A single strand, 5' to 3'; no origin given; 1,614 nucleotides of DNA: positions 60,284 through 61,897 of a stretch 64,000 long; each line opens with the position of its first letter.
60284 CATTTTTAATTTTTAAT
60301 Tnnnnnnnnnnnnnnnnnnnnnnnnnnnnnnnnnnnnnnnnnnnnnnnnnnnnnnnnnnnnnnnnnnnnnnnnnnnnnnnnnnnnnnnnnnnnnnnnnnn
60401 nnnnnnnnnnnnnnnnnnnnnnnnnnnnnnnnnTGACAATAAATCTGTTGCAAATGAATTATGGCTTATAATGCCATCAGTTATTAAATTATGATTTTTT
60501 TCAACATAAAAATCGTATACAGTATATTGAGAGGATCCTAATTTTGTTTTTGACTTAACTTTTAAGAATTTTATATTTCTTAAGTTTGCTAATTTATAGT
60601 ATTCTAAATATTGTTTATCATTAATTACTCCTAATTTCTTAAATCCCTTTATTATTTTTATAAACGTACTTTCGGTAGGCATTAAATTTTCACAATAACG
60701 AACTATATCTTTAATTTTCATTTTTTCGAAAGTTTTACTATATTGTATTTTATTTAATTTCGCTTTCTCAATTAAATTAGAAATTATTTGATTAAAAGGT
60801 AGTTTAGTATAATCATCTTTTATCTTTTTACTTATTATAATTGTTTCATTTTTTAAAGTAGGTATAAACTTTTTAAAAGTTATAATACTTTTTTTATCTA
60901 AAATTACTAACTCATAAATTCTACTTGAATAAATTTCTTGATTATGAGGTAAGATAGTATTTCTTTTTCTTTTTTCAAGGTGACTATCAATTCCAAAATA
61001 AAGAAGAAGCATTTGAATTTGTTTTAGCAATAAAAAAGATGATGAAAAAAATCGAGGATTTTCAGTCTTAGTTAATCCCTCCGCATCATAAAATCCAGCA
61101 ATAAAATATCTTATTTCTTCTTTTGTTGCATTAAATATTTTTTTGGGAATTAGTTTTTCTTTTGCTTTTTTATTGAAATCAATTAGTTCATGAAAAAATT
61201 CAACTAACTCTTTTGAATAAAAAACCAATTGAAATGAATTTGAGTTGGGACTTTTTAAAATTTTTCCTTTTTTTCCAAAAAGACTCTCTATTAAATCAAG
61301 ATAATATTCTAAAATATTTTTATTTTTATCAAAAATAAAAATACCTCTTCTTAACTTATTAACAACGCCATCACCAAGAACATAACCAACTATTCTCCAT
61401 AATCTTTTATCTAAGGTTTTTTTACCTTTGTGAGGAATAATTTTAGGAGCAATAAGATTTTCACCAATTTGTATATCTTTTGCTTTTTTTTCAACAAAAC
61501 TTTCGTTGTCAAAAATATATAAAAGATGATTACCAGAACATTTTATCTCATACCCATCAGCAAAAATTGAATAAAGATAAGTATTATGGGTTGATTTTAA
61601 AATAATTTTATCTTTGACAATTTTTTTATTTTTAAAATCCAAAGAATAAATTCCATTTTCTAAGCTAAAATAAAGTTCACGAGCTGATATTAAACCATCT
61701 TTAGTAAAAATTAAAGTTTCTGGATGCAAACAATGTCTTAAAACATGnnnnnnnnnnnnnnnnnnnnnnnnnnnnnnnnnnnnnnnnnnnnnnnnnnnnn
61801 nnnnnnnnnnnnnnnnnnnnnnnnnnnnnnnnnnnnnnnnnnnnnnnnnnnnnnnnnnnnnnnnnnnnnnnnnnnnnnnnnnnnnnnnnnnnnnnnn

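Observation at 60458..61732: Complete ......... intein inside the active-site box of the Xer-type tyrosine recombinase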

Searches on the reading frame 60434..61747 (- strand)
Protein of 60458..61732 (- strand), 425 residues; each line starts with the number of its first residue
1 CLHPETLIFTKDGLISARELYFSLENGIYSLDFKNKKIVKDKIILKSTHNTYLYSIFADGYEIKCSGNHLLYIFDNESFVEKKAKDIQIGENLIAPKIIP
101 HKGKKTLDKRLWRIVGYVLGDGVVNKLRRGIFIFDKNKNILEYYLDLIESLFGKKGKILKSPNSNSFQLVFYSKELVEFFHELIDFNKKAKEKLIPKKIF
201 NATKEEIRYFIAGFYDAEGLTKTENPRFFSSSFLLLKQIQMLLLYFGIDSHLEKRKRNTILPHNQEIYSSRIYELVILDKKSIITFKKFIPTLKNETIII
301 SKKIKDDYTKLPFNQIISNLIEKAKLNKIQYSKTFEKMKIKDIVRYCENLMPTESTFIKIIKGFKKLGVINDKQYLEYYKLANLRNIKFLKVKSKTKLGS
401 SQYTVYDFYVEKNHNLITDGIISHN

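Call 4: search_protein_families(library=pfam, proteins=[window:60458-61732:-], max_evalue=1)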
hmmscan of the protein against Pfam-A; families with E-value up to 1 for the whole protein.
seq(425 aa): 3 families
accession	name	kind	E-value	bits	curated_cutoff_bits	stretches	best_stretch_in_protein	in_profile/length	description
PF14890.11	Intein_splicing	-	5.2e-19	69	35.8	1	16-425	11-155/155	Intein splicing domain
PF14528.11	LAGLIDADG_3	-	4.5e-17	62.5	22.5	2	206-290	2-81/82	LAGLIDADG-like domain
PF03161.18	LAGLIDADG_2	-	0.014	15.8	25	1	114-202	4-98/168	LAGLIDADG DNA endonuclease family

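Call 5: search_protein_families(library=ncbifam, proteins=[window:60458-61732:-], max_evalue=1)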
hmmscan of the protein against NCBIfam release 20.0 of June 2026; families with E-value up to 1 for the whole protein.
seq(425 aa): 7 families
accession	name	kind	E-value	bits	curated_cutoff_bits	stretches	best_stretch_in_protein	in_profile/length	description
NF005852.0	PRK07773.1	equivalog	6.8e-16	57.7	780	1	1-425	398-826/886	replicative DNA helicase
NF011303.0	PRK14715.1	equivalog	2.2e-09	35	1585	2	110-256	1119-1266/1627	DNA-directed DNA polymerase II large subunit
TIGR01445.1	intein_Nterm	domain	2.9e-08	34.6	24.5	1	1-72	1-82/83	intein N-terminal splicing region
NF038098.1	GyrA_w_intein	exception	1e-06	27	1850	1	31-425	154-537/1232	intein-containing DNA gyrase subunit A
NF011491.0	PRK14898.1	equivalog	5.4e-06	24.7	783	1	104-425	238-543/860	DNA-directed RNA polymerase subunit A''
TIGR01443.1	intein_Cterm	domain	6.5e-06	26.2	15.6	1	405-425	2-23/24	intein C-terminal splicing region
NF011302.0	PRK14714.1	equivalog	0.0037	14.8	1791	1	28-104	983-1061/1350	DNA-directed DNA polymerase II large subunit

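Call 23: search_solved_structures(query=window:60458-61732:-, max_evalue=0.01, show_alignments=2)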
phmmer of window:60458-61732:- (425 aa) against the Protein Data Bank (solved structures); distinct sequences matched with E-value up to 0.01: 0.

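Call 45: search_protein_representatives(protein=window:60458-61732:-)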
Query: 425 residues. Proteins with E-value up to 0.001 (for the whole library): 2322; up to 1e-10: 263; up to 1e-30: 26. The best 150 are listed.
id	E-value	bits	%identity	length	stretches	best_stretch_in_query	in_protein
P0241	2.0e-80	287.6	41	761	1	1-425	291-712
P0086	1.6e-74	268.1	44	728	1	1-425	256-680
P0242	3.6e-73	263.7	41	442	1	32-425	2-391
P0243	1.0e-70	255.6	38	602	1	1-425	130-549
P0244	7.6e-70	252.7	39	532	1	1-425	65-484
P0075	5.7e-67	243.3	37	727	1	1-425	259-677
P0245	3.2e-63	230.9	38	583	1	1-425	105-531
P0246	1.2e-61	225.8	44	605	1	1-425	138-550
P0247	6.8e-60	220.0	35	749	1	1-425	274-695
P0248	6.8e-60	219.9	37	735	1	1-425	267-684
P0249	3.3e-59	217.7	34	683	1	1-425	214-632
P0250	1.0e-56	209.5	34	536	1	1-425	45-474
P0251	3.2e-56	207.9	33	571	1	1-425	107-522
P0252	4.8e-56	207.3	36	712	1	1-425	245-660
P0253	6.2e-54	200.3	35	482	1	1-425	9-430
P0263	8.6e-34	134.0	32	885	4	1-292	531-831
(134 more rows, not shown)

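Call 48: search_protein_families(library=pfam, alignment_id=A3, max_evalue=0.001)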
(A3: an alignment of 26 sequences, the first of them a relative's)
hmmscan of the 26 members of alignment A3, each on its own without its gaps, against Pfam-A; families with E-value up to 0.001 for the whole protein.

A. member 1, P0241 (761 aa): 6 families
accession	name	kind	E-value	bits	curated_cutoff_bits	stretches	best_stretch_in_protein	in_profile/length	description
PF00589.27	Phage_integrase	-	6e-28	98.2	27.1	2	161-291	18-135/172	Phage integrase family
PF14528.11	LAGLIDADG_3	-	1.9e-20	73.3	22.5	2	498-579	2-81/82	LAGLIDADG-like domain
PF14890.11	Intein_splicing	-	4.9e-12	46.4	35.8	1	316-712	19-155/155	Intein splicing domain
PF02899.23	Phage_int_SAM_1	-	1.1e-10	42.1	22.3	1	10-102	1-83/83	Phage integrase, N-terminal SAM-like domain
PF13495.12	Phage_int_SAM_4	-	7.3e-09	36.4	27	1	11-100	3-80/85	Phage integrase, N-terminal SAM-like domain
PF13102.12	Phage_int_SAM_5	-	0.00012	22.8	22.3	1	8-103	4-87/98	Phage integrase SAM-like domain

B. families by the number of members that match (of 26 scanned): 8 families
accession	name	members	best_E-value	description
PF14528.11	LAGLIDADG_3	26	5.5e-43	LAGLIDADG-like domain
PF00589.27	Phage_integrase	25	4.4e-37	Phage integrase family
PF14890.11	Intein_splicing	25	2.5e-31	Intein splicing domain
PF02899.23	Phage_int_SAM_1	8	8.5e-13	Phage integrase, N-terminal SAM-like domain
PF13495.12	Phage_int_SAM_4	7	7.3e-09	Phage integrase, N-terminal SAM-like domain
PF13102.12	Phage_int_SAM_5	5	9.9e-07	Phage integrase SAM-like domain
PF08423.17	Rad51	1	1.8e-35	Rad51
PF05204.19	Hom_end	1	2.2e-07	Homing endonuclease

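Call 49: search_protein_families(library=pfam, alignment_id=A4, max_evalue=0.00001)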
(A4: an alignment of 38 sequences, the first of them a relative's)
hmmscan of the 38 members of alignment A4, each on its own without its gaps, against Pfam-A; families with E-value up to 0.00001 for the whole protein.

A. member 1, P0265 (1954 aa): 8 families
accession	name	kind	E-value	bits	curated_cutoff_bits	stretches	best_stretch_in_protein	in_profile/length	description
PF02867.20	Ribonuc_red_lgC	-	4.8e-117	392.2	23.9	2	973-1775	74-523/523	Ribonucleotide reductase, barrel domain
PF14528.11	LAGLIDADG_3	-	5.6e-55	184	22.5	2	1338-1436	3-82/82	LAGLIDADG-like domain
PF14890.11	Intein_splicing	-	1e-42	146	35.8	3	1097-1491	9-152/155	Intein splicing domain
PF00317.26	Ribonuc_red_lgN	-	5.6e-23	81.2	28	1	6-77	2-77/77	Ribonucleotide reductase, all-alpha domain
PF12637.14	TSCPD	-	1.6e-20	73.7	22.8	1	1822-1914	5-87/88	TSCPD domain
PF03161.18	LAGLIDADG_2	-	8.7e-14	52.3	25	1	1242-1395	4-156/168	LAGLIDADG DNA endonuclease family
PF14527.11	LAGLIDADG_WhiA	-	7.2e-09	36.1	23.2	0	1340-1391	3-53/93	WhiA LAGLIDADG-like domain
PF05204.19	Hom_end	-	3.5e-07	30.7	21.1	0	356-408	14-70/110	Homing endonuclease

B. families by the number of members that match (of 38 scanned): 38 families (the first 25 are shown)
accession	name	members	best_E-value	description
PF14528.11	LAGLIDADG_3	38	2.5e-61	LAGLIDADG-like domain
PF14890.11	Intein_splicing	37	2.7e-51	Intein splicing domain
PF01381.28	HTH_3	8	2.2e-10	Helix-turn-helix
PF02867.20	Ribonuc_red_lgC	7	1.6e-151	Ribonucleotide reductase, barrel domain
PF05204.19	Hom_end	7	2.1e-11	Homing endonuclease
PF00493.29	MCM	5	7e-88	MCM P-loop domain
PF17855.7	MCM_lid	5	4.2e-31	MCM AAA-lid domain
PF00317.26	Ribonuc_red_lgN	5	2.2e-24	Ribonucleotide reductase, all-alpha domain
PF03161.18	LAGLIDADG_2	5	1.8e-16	LAGLIDADG DNA endonuclease family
PF17207.9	MCM_OB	4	1.1e-34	MCM OB domain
PF12637.14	TSCPD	4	1e-24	TSCPD domain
PF14527.11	LAGLIDADG_WhiA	4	3.5e-11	WhiA LAGLIDADG-like domain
PF03464.20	eRF1_2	3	1.1e-34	eRF1 domain 2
PF03465.20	eRF1_3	3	3e-29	eRF1 domain 3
PF03463.20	eRF1_1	3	3.3e-16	eRF1 domain 1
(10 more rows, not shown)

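Call 50: find_related_loci(query=A2, collection=genome_contigs, flank=3000)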
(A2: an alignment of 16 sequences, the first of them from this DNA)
Query A2 (438 aa) in genome_contigs; peptide patterns used: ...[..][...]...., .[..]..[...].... (x = any residue, [..] = any of these).
132 stretches matched a pattern; 107 encode a relative of the query (tblastn E <= 1e-3); the best 80 are kept; 80 distinct loci.
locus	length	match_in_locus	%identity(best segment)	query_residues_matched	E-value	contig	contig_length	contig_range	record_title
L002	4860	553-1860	60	1-438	2e-172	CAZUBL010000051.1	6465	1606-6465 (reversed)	MAG TPA_asm: uncultured Gammaproteobacteria bacterium isolate SRP193661_co1_195 genome assembly, contig: NODE_11917_leng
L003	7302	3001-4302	56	1-438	2e-145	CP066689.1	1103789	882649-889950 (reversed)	MAG: Candidatus Roizmanbacteria bacterium isolate NC_groundwater_538_Ag_S-0.1um_35_236 chromosome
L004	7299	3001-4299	49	1-438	5e-132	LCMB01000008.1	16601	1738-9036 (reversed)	MAG: Microgenomates group bacterium GW2011_GWF2_46_18 UX40_C0008, whole genome shotgun sequence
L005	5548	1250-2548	47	1-438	6e-131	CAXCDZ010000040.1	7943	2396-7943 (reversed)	MAG TPA_asm: uncultured bacterium isolate SRR3724533_concoct_107 genome assembly, contig: ERZ4200974.5343, whole genome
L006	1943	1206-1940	66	1-245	1e-110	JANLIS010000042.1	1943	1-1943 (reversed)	MAG: Candidatus Roizmanbacteria bacterium isolate S40-21 k99_290196, whole genome shotgun sequence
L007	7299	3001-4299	44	1-437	3e-102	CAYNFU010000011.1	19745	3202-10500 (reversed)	MAG TPA_asm: uncultured Gammaproteobacteria bacterium isolate SRP050083_co2_220 genome assembly, contig: NODE_1867_lengt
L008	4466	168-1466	44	1-437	8e-101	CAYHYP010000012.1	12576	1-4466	MAG TPA_asm: uncultured Gammaproteobacteria bacterium isolate ERP119705_co16_27 genome assembly, contig: NODE_4009_lengt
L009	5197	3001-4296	43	1-437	5e-100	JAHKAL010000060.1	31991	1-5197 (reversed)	MAG: Patescibacteria group bacterium isolate Undefined_mixed_planktonic.mb.4 Undefined_mixed_pla.mb.4_k141_1080910, whol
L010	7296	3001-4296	41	1-437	3e-99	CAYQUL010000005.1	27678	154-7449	MAG TPA_asm: uncultured Gammaproteobacteria bacterium isolate SRP342105_co1_495 genome assembly, contig: NODE_2240_lengt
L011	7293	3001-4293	42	1-438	8e-96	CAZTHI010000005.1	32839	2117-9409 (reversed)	MAG TPA_asm: uncultured Gammaproteobacteria bacterium isolate binchicken_co387_486 genome assembly, contig: NODE_880_len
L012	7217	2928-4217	42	1-437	3e-94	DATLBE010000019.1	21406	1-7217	MAG TPA_asm: Nevskiaceae bacterium isolate SMAG_U14290 k141_2360016, whole genome shotgun sequence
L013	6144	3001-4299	42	1-438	3e-93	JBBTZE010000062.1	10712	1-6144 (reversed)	MAG: Patescibacteria group bacterium isolate H51-bin069_1 H51_bin069_1_000000000062, whole genome shotgun sequence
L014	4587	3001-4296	43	1-437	9e-93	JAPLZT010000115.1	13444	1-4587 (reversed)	MAG: Candidatus Woesebacteria bacterium isolate LacPavin_0920_WC90_MAG_37_8 LacPavin_0920_WC90_scaffold_1931111, whole g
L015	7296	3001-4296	41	1-437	4e-92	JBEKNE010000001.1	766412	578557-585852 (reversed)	MAG: Candidatus Microgenomates bacterium isolate SPRUCE 40 SPRUCE_40_1, whole genome shotgun sequence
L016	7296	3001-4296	41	1-437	2e-91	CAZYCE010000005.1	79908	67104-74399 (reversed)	MAG TPA_asm: uncultured Gammaproteobacteria bacterium isolate binchicken_co220_61 genome assembly, contig: NODE_118_leng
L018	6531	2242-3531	43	1-437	1e-90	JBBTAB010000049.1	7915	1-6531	MAG: Nanoarchaeota archaeon isolate H43-bin082_1 H43_bin082_1_000000000049, whole genome shotgun sequence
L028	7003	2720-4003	42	1-437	6e-82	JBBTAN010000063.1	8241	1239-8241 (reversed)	MAG: Nanoarchaeota archaeon isolate H43-bin069_1 H43_bin069_1_000000000063, whole genome shotgun sequence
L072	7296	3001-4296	32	1-437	3e-55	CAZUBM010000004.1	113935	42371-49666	MAG TPA_asm: uncultured Nitrososphaerota archaeon isolate binchicken_co349_52 genome assembly, contig: NODE_9_length_113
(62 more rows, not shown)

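Call 63: search_protein_families(library=pfam, proteins=[L072:4445-5389:-, L072:5386-7128:-, L028:50-574:+, L028:607-1137:-, L028:1413-2060:+, L028:4135-4554:+, L028:5190-5600:-, L018:654-1091:+, L018:1092-1577:+, L018:4811-5512:+], max_evalue=0.001)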
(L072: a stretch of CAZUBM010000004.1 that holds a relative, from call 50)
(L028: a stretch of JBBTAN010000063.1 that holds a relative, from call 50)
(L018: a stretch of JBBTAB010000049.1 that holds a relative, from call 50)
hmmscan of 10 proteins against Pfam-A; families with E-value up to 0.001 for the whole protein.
L072:4445-5389:- (314 aa): 1 family
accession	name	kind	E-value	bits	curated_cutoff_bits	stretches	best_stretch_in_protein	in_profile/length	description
PF01112.23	Asparaginase_2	-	4.9e-90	302.2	27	1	7-300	2-301/309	Asparaginase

L072:5386-7128:- (580 aa): 3 families
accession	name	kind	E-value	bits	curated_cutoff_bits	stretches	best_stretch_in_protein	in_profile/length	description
PF00749.27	tRNA-synt_1c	-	4.8e-65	220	23.4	1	97-410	2-312/314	tRNA synthetases class I (E and Q), catalytic domain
PF03950.23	tRNA-synt_1c_C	-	9.7e-20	71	23.9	1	414-497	1-79/91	tRNA synthetases class I (E and Q), anti-codon binding domain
PF20974.2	tRNA-synt_1c_C2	-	9.2e-09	36.3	23.9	1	512-566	1-69/69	tRNA synthetases class I (E and Q), anti-codon binding domain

L028:50-574:+ (174 aa): 3 families
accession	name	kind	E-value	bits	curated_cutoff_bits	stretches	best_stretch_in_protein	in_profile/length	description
PF18912.6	DZR_2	-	3.2e-06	27.3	27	1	23-74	8-55/56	Double zinc ribbon domain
PF16786.11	RecA_dep_nuc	-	0.00031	21.3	26.9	1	107-150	17-64/103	Recombination enhancement, RecA-dependent nuclease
PF04981.18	NMD3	-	0.00061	19.8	24.9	1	25-64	1-46/243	NMD3 family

L028:607-1137:- (176 aa): 0 families

L028:1413-2060:+ (215 aa): 3 families
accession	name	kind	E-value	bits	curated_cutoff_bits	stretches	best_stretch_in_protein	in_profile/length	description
PF00702.32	Hydrolase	-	7.3e-15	56.3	26.4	1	7-192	1-191/191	haloacid dehalogenase-like hydrolase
PF13419.12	HAD_2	-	1.4e-12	48.5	23.8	1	70-197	52-177/178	Haloacid dehalogenase-like hydrolase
PF13242.12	Hydrolase_like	-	0.00062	20.1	22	0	153-201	2-51/75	HAD-hyrolase-like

L028:4135-4554:+ (139 aa): 1 family
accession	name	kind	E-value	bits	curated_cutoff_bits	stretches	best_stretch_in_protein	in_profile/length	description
PF07508.19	Recombinase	-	7.5e-07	29.8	21.1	1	78-132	21-100/102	Recombinase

L028:5190-5600:- (136 aa): 1 family
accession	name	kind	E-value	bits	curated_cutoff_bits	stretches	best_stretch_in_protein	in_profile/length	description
PF00380.25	Ribosomal_S9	-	7.1e-32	110.9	22.5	1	11-136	1-121/121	Ribosomal protein S9/S16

L018:654-1091:+ (145 aa): 0 families

L018:1092-1577:+ (161 aa): 1 family
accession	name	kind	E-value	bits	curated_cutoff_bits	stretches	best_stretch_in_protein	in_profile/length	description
PF18912.6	DZR_2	-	7.3e-06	26.2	27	1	5-55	9-55/56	Double zinc ribbon domain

L018:4811-5512:+ (233 aa): 3 families
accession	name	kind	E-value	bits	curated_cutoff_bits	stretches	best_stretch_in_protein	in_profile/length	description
PF04002.20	RadC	-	1.9e-43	147.7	22.1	1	112-229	1-118/121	RadC-like JAB domain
PF20582.4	UPF0758_N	-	7.6e-25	87.2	27.1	1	3-90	1-77/77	UPF0758 N-terminal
PF00633.29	HHH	-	3.7e-05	23.8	24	1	67-93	2-28/30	Helix-hairpin-helix motif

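Call 64: search_protein_families(library=ncbifam, proteins=[L028:5190-5600:-, L028:5699-6091:-, L028:6088-6492:-, L028:4558-4851:-, L072:5386-7128:-, L018:3956-4345:-, L018:4375-4722:-, L018:5889-6293:-], max_evalue=0.00001)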
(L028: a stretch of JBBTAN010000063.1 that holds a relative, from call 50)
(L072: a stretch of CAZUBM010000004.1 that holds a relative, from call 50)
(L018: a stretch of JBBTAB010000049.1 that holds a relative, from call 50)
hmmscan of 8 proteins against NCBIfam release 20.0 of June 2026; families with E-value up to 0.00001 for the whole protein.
L028:5190-5600:- (136 aa): 3 families
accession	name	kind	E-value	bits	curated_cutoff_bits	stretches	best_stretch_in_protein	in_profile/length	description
TIGR03627.1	uS9_arch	equivalog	2.3e-42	144.4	162.75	1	7-136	2-130/130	30S ribosomal protein S9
NF001749.0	PRK00474.1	equivalog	1.9e-41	141.5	147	1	5-136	3-134/134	30S ribosomal protein S9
NF001099.0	PRK00132.1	equivalog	6.6e-22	78.2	112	1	5-136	4-130/130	30S ribosomal protein S9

L028:5699-6091:- (130 aa): 3 families
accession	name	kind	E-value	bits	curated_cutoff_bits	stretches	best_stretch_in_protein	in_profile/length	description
NF005004.0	PRK06394.1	equivalog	3.3e-35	121.2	146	1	1-128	6-140/149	50S ribosomal protein L13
TIGR01077.1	L13_A_E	equivalog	1.1e-32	113.3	98.9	1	2-122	1-127/141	50S ribosomal protein L13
TIGR01066.1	rplM_bact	equivalog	7.8e-10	38.7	93.05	1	24-106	49-131/141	50S ribosomal protein L13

L028:6088-6492:- (134 aa): 1 family
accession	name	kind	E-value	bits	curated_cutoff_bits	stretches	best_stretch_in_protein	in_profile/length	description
NF003079.0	PRK04005.1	equivalog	3e-28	97.9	85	1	25-134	6-121/121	50S ribosomal protein L18e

L028:4558-4851:- (97 aa): 0 families

L072:5386-7128:- (580 aa): 10 families
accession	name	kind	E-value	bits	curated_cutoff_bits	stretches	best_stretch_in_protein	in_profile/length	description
NF003169.0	PRK04156.1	equivalog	2.7e-159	531.5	516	1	3-580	4-567/567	glutamate--tRNA ligase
TIGR00463.1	gltX_arch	equivalog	3.2e-150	501.3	401.75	1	8-579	5-559/560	glutamate--tRNA ligase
TIGR00440.1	glnS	equivalog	6e-82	276.2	425.8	1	98-492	2-387/524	glutamine--tRNA ligase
NF011291.0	PRK14703.1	equivalog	2.3e-81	274.2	681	1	93-492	28-421/769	glutamine--tRNA ligase/YqeY domain fusion protein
TIGR00464.1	gltX_bact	equivalog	6.3e-17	61.6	289.95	1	97-337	2-232/470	glutamate--tRNA ligase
NF004315.1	PRK05710.1-4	equivalog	3.5e-13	49.6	250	1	99-327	1-231/274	tRNA glutamyl-Q(34) synthetase GluQRS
NF004314.0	PRK05710.1-3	equivalog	3e-12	46.5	256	1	97-209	7-109/297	tRNA glutamyl-Q(34) synthetase GluQRS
TIGR03838.1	queuosine_YadB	equivalog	1.7e-11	44.1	276.7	1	98-345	2-232/272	tRNA glutamyl-Q(34) synthetase GluQRS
NF004313.0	PRK05710.1-2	equivalog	2.4e-07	30.2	380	0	98-206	6-104/299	tRNA glutamyl-Q(34) synthetase GluQRS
NF004312.0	PRK05710.1-1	equivalog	9.2e-07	28.5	453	0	96-211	13-118/306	tRNA glutamyl-Q(34) synthetase GluQRS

L018:3956-4345:- (129 aa): 0 families

L018:4375-4722:- (115 aa): 0 families

L018:5889-6293:- (134 aa): 0 families
